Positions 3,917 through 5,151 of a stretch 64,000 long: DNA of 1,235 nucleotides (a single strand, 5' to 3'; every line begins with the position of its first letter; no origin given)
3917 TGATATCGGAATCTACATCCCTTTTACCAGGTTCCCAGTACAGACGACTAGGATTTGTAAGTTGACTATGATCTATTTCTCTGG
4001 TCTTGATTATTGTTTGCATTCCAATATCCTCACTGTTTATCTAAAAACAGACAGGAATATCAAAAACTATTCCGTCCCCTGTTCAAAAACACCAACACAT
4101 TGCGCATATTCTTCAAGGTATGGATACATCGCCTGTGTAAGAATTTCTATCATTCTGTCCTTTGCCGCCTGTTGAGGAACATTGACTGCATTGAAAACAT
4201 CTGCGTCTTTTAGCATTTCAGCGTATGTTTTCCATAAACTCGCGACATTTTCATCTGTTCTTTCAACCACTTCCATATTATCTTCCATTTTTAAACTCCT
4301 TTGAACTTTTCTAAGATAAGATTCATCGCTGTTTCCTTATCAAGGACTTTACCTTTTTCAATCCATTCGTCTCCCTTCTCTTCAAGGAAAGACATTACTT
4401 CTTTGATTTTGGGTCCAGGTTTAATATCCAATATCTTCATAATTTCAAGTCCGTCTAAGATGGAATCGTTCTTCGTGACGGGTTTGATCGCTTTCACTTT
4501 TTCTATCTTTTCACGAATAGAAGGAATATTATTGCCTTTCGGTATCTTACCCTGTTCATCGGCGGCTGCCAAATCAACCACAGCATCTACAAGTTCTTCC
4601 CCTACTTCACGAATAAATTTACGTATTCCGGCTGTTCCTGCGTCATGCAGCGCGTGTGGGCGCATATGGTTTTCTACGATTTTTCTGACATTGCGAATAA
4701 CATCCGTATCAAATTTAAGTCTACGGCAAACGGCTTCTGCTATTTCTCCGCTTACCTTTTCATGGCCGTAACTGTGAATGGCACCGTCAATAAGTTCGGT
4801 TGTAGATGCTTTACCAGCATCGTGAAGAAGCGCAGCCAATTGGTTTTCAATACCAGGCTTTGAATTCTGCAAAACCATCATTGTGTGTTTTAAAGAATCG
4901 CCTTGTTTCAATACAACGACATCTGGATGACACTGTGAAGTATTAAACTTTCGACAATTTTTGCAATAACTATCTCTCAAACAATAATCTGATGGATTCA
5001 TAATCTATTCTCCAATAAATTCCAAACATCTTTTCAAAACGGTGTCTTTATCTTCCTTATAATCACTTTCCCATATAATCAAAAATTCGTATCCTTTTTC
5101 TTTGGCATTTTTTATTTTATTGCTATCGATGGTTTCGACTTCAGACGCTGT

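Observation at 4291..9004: CCA-adding enzyme locus broken up by up to four homing-endonuclease-like units, leaving a 5' stub and a split gene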

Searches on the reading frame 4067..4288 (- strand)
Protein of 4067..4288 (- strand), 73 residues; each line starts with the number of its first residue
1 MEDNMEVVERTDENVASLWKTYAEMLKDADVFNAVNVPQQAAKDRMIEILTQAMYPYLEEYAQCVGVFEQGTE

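Call 3: search_protein_families(library=pfam, proteins=[window:4067-4288:-], max_evalue=0.1)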
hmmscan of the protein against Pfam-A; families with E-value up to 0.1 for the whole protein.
window:4067-4288:- (73 aa): 1 family
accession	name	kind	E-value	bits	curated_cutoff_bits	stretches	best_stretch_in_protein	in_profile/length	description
PF00585.24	Thr_dehydrat_C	-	0.055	13.7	27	1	24-60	46-81/91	C-terminal regulatory domain of Threonine dehydratase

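Call 4: search_protein_families(library=phrogs, proteins=[window:4067-4288:-], max_evalue=0.01)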
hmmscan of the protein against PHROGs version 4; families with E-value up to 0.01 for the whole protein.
window:4067-4288:- (73 aa): 0 families

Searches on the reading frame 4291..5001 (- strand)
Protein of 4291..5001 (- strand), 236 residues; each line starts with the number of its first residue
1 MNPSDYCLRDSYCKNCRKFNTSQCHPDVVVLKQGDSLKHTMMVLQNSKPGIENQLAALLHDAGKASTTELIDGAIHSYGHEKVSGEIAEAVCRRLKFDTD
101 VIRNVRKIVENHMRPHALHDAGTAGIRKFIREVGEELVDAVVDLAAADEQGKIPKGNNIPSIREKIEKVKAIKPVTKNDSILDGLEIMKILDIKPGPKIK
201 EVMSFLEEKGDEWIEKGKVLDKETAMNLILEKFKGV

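Call 3: search_protein_families(library=pfam, proteins=[window:4291-5001:-], max_evalue=0.1)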
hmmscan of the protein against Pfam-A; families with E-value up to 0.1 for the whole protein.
window:4291-5001:- (236 aa): 2 families
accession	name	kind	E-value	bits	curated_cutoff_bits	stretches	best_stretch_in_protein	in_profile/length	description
PF01966.28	HD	-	1.4e-07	32.3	22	1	54-148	28-111/116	HD domain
PF13735.12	tRNA_NucTran2_2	-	1.9e-06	28.4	27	1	85-209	21-132/149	tRNA nucleotidyltransferase domain 2 putative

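Call 4: search_protein_families(library=phrogs, proteins=[window:4291-5001:-], max_evalue=0.01)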
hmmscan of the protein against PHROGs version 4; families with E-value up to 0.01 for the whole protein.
window:4291-5001:- (236 aa): 3 families
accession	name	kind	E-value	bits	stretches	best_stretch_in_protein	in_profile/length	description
phrog_2244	-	DNA, RNA and nucleotide metabolism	3.1e-11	44.4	1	30-205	221-375/392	tRNA nucleotidyltransferase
phrog_6931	-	unknown function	3.2e-07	30.9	1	36-172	36-175/343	-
phrog_16986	-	unknown function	0.0029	18.2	1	97-177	106-185/248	-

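Call 10: find_related_loci(query=window:4291-5001:-, collection=viral_contigs, flank=8000)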
Query window:4291-5001:- (236 aa) in viral_contigs; peptide patterns used: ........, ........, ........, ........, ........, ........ (x = any residue, [..] = any of these).
13 stretches matched a pattern; 4 encode a relative of the query (tblastn E <= 1e-3); 4 distinct loci.
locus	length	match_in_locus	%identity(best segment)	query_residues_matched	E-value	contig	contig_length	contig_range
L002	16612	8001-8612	82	33-236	6e-111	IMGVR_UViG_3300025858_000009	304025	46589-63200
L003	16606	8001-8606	65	33-234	9e-88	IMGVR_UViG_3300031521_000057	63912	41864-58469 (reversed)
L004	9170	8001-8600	56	32-233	6e-71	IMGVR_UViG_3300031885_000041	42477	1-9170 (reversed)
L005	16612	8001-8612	52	32-233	6e-62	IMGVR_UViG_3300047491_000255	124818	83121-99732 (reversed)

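Call 41: find_homologous_proteins(query=window:4291-5001:-, max_evalue=1e-10)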
Query window:4291-5001:- (236 aa): 25 proteins with E <= 1e-10 among 850 candidates.
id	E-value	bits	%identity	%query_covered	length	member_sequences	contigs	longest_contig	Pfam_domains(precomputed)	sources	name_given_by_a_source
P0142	7.3e-152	521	100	100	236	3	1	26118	PF01966.29,PF13735.13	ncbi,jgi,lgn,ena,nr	ncbi:MAG: HD domain-containing protein [Candidatus Omnitrophica bacterium]|nr:HD domain-containing p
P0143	7.9e-92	325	62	99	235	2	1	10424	PF01966.29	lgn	-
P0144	2.6e-63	232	50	94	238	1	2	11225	PF01966.29,PF13735.13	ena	-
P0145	5.4e-57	211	52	86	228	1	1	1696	PF01966.29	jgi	jgi:tRNA nucleotidyltransferase/poly(A) polymerase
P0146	1.8e-56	209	49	86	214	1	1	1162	PF01966.29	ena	-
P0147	2.8e-56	209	50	86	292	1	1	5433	PF12627.13,PF01966.29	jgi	jgi:putative nucleotidyltransferase with HDIG domain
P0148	6.1e-56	208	47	94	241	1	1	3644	PF01966.29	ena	-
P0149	1.0e-55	207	51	86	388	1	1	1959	PF01743.27,PF12627.13,PF01966.29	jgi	jgi:poly(A) polymerase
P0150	5.5e-55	204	48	86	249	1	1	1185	PF01966.29,PF13735.13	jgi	jgi:putative nucleotidyltransferase with HDIG domain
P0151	7.9e-55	204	51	86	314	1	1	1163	PF12627.13,PF01966.29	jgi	jgi:tRNA nucleotidyltransferase/poly(A) polymerase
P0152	2.1e-54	203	55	81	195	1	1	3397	PF01966.29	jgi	jgi:poly(A) polymerase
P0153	3.0e-54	202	51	85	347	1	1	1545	PF12627.13,PF01966.29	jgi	jgi:putative nucleotidyltransferase with HDIG domain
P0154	8.6e-54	201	50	84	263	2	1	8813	PF12627.13,PF01966.29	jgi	-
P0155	6.0e-53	198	52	86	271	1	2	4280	PF12627.13,PF01966.29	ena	-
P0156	6.6e-51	191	49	86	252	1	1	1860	PF12627.13,PF01966.29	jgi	-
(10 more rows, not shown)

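Call 43: find_encoding_contigs(protein=P0148, flank=4000, max_places=3)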
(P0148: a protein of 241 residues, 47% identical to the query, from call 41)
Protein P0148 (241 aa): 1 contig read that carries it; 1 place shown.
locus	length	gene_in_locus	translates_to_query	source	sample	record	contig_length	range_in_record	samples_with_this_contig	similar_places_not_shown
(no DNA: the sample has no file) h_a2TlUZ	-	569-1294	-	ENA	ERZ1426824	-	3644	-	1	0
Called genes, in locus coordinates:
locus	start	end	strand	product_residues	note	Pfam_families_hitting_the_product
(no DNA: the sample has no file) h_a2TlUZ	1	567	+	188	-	?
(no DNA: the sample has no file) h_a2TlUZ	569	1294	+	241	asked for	PF01966:HD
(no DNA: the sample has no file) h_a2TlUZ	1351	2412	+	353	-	PF04055:Radical_SAM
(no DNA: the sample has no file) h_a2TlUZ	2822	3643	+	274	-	?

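Call 44: find_encoding_contigs(protein=P0144, flank=4000, max_places=3)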
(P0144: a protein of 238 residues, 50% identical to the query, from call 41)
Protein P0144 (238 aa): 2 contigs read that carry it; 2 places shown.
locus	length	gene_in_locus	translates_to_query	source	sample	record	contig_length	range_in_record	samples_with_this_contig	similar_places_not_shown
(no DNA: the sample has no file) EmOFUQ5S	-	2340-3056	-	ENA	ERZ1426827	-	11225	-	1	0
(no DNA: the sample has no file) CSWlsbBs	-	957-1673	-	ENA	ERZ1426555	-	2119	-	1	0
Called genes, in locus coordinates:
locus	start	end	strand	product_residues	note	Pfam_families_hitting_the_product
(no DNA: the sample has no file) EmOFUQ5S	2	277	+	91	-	?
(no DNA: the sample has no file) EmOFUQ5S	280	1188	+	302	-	PF01743:PolyA_pol, PF12627:PolyA_pol_RNAbd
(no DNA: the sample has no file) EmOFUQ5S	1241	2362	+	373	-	PF00096:zf-C2H2 (faint), PF02892:zf-BED (faint), PF12756:zf-C2H2_2 (weak), PF13894:zf-C2H2_4 (faint), PF13912:zf-C2H2_6 (faint)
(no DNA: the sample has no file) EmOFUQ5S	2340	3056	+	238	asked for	PF01966:HD, PF13735:tRNA_NucTran2_2 (faint)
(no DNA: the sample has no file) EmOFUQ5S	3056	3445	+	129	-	-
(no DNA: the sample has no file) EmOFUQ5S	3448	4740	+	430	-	-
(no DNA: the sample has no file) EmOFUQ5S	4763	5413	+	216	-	PF00082:Peptidase_S8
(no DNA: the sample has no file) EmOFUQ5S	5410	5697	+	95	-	-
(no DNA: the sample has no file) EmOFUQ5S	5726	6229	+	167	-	-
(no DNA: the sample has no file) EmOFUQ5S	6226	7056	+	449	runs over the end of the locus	PF00534:Glycos_transf_1, PF13692:Glyco_trans_1_4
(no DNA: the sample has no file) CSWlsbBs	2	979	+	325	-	?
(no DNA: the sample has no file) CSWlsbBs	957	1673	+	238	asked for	PF01966:HD, PF13735:tRNA_NucTran2_2 (faint)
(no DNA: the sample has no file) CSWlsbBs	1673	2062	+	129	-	-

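Call 85: predict_structure(alignment_id=A7)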
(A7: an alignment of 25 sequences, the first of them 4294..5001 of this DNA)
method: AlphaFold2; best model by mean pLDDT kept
length: 236 residues; sequences in the alignment: 25
mean_pLDDT: 84.5   pTM: 0.75
mean pLDDT of the five models: 84.5, 82.9, 81.4, 79.0, 79.0
residues with pLDDT >= 90: 140; 70-90: 54; 50-70: 24; < 50: 18
segments of 3 or more residues with pLDDT < 50: 1-12, 28-31
pLDDT, mean of each block of 10 residues (from residue 1): 36 55 51 72 96 98 89 85 96 97 98 94 91 94 96 84 93 65 93 93 91 86 94 82
secondary structure, 60 per line:
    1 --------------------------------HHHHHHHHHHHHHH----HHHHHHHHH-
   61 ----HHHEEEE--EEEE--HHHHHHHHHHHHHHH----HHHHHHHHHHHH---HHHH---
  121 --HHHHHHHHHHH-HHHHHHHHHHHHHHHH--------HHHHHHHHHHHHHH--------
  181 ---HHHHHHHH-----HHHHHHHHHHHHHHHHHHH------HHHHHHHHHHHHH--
elements in order: H33-46 H51-59 E68-71 E74-77 H80-94 H99-110 H114-117 H123-133 H135-150 H159-172 H184-191 H197-215 H222-234

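Call 94: find_encoding_contigs(protein=P0142, flank=6000, max_places=5)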
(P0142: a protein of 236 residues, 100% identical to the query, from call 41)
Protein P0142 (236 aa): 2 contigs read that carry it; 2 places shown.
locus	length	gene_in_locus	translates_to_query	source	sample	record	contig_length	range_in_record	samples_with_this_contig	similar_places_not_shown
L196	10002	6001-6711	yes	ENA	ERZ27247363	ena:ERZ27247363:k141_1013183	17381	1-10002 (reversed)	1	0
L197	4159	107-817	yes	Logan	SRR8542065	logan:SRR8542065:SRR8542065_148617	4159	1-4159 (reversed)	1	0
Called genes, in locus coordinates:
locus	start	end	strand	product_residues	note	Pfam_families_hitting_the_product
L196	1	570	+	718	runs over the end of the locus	-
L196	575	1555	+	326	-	-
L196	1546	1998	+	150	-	-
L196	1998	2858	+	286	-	PF01541:GIY-YIG, PF07460:NUMOD3 (faint)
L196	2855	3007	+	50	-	-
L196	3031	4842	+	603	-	PF01743:PolyA_pol, PF12627:PolyA_pol_RNAbd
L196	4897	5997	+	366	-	PF02892:zf-BED (faint), PF13894:zf-C2H2_4 (faint), PF13912:zf-C2H2_6 (faint)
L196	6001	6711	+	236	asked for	PF01966:HD, PF13735:tRNA_NucTran2_2 (weak)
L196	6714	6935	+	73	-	-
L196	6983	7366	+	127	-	-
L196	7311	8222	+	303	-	-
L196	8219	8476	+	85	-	-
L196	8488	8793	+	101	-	-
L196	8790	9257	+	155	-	-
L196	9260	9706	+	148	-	PF13280:WYL (weak)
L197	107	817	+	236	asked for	PF01966:HD, PF13735:tRNA_NucTran2_2 (weak)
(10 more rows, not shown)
